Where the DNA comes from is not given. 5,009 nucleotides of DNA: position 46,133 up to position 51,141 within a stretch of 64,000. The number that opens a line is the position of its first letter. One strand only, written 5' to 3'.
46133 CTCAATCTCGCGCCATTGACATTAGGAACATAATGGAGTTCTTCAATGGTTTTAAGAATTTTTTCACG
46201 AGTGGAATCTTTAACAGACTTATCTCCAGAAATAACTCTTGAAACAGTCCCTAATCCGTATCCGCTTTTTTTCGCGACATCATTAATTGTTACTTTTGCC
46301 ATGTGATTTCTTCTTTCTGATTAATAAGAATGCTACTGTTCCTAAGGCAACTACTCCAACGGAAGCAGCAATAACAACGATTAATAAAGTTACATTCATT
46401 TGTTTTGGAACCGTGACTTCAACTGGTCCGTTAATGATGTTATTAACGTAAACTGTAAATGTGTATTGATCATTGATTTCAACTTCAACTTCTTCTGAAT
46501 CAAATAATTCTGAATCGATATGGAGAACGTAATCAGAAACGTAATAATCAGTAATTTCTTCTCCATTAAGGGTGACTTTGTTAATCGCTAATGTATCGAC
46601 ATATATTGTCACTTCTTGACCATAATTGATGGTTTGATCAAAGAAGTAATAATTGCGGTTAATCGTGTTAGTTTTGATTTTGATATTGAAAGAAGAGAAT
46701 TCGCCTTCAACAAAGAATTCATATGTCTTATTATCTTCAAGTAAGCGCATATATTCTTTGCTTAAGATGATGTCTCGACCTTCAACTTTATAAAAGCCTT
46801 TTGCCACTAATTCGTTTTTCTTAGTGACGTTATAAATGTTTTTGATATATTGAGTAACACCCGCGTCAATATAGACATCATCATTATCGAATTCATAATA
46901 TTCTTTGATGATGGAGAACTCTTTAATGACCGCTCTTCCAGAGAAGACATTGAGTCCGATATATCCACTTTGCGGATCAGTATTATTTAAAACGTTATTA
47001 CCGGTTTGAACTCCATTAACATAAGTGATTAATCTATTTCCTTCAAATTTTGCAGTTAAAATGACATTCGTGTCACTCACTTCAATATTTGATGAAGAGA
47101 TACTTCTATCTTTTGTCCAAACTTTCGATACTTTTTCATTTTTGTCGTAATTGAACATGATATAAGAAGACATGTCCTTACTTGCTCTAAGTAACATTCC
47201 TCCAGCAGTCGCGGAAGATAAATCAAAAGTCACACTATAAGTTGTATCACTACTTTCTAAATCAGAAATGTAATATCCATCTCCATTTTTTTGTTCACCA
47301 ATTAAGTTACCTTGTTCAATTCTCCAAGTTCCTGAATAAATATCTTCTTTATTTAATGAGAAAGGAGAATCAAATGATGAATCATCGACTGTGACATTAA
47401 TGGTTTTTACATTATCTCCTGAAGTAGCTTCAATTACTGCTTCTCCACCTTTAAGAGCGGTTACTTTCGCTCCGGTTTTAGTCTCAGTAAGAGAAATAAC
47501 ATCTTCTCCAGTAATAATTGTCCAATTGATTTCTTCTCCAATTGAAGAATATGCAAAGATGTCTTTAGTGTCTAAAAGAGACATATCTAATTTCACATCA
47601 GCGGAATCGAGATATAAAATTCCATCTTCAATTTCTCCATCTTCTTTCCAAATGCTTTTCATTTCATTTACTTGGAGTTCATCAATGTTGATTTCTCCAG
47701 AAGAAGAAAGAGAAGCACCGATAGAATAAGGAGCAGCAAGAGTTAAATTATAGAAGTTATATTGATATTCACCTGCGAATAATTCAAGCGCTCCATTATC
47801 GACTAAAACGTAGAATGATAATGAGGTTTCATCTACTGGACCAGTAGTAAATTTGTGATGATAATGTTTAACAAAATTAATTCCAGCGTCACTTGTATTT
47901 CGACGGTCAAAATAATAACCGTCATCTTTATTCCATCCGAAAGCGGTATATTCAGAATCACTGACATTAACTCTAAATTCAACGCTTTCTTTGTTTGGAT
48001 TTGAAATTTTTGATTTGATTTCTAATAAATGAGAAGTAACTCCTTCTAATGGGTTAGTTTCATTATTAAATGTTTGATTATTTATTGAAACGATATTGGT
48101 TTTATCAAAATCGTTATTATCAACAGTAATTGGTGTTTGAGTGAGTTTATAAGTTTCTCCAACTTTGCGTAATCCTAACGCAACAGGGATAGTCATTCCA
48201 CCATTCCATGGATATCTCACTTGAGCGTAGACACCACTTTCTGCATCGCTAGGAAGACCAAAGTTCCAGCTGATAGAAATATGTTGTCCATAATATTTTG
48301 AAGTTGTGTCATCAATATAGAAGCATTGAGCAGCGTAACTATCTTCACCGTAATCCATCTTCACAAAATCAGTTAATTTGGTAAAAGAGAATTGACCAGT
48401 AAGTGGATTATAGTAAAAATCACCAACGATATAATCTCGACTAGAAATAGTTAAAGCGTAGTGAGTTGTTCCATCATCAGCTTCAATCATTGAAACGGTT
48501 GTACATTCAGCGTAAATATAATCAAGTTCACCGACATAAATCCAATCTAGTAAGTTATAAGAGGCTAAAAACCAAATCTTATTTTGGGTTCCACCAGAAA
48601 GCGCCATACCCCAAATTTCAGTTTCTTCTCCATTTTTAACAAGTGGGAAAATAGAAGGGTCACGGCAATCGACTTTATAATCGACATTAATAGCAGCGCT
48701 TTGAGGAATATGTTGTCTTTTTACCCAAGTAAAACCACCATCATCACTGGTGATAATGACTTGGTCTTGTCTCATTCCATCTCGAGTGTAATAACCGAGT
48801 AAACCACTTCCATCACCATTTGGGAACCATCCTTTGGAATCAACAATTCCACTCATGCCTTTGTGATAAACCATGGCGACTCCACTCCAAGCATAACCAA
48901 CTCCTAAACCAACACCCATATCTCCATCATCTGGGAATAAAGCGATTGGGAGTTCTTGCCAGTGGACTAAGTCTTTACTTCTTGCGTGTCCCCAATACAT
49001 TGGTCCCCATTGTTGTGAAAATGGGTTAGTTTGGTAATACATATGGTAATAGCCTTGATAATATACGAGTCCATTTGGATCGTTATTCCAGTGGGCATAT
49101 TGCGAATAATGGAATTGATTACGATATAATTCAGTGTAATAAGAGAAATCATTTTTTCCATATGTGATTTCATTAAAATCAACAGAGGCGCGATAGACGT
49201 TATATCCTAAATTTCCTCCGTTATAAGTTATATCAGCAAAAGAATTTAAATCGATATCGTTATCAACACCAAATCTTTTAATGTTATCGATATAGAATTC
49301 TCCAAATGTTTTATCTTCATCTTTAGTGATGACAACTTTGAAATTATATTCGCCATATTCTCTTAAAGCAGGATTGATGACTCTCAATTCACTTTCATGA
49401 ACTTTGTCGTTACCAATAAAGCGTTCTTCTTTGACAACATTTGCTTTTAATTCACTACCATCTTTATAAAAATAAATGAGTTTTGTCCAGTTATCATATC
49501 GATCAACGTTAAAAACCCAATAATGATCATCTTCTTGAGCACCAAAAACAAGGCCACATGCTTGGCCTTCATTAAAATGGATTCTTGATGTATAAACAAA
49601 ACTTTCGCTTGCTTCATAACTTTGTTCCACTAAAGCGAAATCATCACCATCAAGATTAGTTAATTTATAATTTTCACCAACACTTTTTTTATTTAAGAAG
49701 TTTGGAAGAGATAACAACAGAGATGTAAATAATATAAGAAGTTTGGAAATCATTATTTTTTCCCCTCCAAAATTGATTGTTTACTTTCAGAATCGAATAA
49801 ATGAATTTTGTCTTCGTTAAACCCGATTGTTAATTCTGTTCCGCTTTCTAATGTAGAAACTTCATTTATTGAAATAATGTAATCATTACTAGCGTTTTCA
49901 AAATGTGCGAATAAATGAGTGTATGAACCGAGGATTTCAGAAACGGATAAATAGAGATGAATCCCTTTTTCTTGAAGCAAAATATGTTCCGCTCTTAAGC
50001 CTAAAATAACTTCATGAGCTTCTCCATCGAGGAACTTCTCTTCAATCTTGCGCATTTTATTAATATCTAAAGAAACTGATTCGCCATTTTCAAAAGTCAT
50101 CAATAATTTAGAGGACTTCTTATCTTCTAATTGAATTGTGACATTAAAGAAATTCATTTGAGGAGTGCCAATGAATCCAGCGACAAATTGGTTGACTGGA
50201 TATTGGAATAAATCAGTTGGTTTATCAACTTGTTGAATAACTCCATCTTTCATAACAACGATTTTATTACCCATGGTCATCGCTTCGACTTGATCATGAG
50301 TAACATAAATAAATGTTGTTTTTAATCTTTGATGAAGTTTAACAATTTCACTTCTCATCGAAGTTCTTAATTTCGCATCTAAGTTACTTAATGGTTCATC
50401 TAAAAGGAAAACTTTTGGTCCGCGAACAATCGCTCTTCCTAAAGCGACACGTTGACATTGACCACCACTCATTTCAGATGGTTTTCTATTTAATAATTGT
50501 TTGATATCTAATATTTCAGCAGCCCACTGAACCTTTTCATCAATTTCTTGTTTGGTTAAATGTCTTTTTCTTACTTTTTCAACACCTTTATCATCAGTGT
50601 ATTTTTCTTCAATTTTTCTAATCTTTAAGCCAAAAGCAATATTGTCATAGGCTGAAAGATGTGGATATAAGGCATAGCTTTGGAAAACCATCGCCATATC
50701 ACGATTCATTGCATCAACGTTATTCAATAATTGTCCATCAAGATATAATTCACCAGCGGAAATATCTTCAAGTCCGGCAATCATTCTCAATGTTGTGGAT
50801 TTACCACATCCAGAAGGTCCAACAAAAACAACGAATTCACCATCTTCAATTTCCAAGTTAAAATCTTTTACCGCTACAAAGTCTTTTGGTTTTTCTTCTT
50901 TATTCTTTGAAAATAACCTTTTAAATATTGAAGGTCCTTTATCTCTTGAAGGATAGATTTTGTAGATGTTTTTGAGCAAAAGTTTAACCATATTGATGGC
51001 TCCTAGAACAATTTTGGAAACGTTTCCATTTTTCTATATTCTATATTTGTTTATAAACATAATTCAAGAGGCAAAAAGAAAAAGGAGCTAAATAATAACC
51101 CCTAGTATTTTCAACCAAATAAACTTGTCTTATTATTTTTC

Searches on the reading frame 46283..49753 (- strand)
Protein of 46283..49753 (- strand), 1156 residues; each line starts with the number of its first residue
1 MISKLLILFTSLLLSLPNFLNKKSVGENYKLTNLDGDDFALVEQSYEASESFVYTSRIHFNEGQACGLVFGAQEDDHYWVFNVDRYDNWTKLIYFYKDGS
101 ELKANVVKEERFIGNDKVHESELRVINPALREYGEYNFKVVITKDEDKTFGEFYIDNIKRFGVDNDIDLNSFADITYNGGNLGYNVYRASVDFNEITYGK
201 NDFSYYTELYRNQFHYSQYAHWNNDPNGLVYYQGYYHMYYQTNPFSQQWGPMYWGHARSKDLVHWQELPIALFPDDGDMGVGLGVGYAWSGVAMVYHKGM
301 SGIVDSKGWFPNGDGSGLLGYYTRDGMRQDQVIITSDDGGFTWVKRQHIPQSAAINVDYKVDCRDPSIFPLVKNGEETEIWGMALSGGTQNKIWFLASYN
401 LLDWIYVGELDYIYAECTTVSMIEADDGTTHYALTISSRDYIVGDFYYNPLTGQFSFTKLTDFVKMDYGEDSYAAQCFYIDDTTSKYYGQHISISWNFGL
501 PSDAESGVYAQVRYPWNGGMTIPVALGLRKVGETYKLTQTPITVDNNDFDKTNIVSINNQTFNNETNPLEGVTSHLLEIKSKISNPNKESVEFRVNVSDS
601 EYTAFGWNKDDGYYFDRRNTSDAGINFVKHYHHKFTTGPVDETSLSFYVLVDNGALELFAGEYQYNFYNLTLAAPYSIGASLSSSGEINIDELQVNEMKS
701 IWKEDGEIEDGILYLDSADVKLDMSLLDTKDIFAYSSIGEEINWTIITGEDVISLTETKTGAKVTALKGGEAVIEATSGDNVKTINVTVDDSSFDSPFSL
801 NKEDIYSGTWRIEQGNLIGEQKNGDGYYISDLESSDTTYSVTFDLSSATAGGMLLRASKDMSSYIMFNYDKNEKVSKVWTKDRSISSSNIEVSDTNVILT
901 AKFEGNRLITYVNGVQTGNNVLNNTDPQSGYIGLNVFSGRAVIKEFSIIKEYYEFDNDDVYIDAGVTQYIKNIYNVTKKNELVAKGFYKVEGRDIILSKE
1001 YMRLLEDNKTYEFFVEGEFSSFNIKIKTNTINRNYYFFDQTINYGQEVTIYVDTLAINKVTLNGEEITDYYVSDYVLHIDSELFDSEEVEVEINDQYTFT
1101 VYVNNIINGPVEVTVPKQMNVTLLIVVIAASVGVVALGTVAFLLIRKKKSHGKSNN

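Call 19: search_protein_families(library=pfam, proteins=[window:46283-49753:-], max_evalue=0.001)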
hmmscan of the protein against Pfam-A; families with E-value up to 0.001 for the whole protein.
window:46283-49753:- (1156 aa): 2 families
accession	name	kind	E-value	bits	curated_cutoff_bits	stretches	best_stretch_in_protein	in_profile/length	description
PF00251.26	Glyco_hydro_32N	-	8.2e-48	164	22.1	1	215-541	1-307/307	Glycosyl hydrolases family 32 N-terminal domain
PF08244.19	Glyco_hydro_32C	-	3.8e-10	40.5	21.9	1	560-695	17-156/158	Glycosyl hydrolases family 32 C terminal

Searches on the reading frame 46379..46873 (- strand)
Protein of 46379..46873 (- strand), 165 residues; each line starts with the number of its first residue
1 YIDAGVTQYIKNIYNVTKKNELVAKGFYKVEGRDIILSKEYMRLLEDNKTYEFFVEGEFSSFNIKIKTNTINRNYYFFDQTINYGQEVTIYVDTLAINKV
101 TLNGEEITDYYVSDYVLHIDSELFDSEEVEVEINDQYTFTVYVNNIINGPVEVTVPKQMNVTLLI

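Call 74: search_protein_families(library=pfam, proteins=[window:46379-46873:-], max_evalue=1)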
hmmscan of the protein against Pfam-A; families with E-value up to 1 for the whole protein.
seq(165 aa): 2 families
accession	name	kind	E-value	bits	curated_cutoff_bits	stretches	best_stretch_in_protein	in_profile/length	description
PF07550.17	Shr-like_HID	-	0.00044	21.1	22.3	1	83-134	9-68/82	Heme-binding protein Shr-like, Hb-interacting domain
PF03442.20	CBM_X2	-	0.014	15.9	28.9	1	18-47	35-64/83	Carbohydrate binding domain X2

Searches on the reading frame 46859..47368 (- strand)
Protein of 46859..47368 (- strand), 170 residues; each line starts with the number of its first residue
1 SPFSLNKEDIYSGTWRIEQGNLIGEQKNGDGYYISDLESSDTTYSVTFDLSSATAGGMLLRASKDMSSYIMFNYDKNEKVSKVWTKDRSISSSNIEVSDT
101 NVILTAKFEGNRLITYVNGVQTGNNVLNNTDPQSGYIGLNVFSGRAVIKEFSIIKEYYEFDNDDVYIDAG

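Call 74: search_protein_families(library=pfam, proteins=[window:46859-47368:-], max_evalue=1)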
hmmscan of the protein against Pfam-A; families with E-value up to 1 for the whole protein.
seq(170 aa): 3 families
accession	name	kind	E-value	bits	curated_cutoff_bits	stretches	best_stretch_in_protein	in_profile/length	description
PF06439.18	3keto-disac_hyd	-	3e-06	27.9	26.8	1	12-151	23-184/187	3-keto-disaccharide hydrolase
PF13385.13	Laminin_G_3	-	0.0039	17.8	27.6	1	36-133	13-113/151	Concanavalin A-like lectin/glucanases superfamily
PF08244.19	Glyco_hydro_32C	-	0.035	14.6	21.9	1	32-80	28-74/158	Glycosyl hydrolases family 32 C terminal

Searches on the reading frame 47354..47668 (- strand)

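Call 74: search_protein_families(library=pfam, proteins=[window:47354-47668:-], max_evalue=1)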
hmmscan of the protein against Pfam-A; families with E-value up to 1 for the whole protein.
seq(105 aa): 1 family
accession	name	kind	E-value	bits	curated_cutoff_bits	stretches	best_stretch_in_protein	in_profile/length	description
PF02368.24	Big_2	-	0.041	14.3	22.8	1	45-92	34-77/79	Bacterial Ig-like domain (group 2)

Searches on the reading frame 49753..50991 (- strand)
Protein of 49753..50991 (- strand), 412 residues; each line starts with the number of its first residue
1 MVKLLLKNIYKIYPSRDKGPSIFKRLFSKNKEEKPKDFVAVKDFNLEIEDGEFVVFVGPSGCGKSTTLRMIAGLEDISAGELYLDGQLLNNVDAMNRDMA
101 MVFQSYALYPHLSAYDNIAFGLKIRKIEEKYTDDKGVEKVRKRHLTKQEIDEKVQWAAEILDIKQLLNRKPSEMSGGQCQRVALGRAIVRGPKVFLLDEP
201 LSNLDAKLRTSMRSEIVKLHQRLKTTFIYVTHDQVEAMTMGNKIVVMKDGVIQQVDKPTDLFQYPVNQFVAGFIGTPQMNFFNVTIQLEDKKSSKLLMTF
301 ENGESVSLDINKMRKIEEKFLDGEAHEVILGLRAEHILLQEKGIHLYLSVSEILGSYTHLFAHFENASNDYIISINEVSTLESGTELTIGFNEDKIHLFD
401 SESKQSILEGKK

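Call 19: search_protein_families(library=pfam, proteins=[window:49753-50991:-], max_evalue=0.001)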
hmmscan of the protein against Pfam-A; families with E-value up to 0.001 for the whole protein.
window:49753-50991:- (412 aa): 4 families
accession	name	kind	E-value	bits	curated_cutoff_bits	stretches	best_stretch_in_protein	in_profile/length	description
PF00005.33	ABC_tran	-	4.1e-32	112.1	25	1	42-201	2-136/137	ABC transporter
PF17912.7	OB_MalK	-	6.3e-08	33.8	27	1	275-337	1-53/53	MalK OB fold domain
PF13304.12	AAA_21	-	7.3e-08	33.3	27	0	150-234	220-300/304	AAA domain, putative AbiEii toxin, Type IV TA system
PF02463.25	SMC_N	-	0.00031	20.7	40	0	140-245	103-212/220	RecF/RecN/SMC N terminal domain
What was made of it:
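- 49753..50991 (-): MalK/MsmK-type ABC ATPase at the head of the gene string. Pfam ABC_tran and OB_MalK (call 19)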
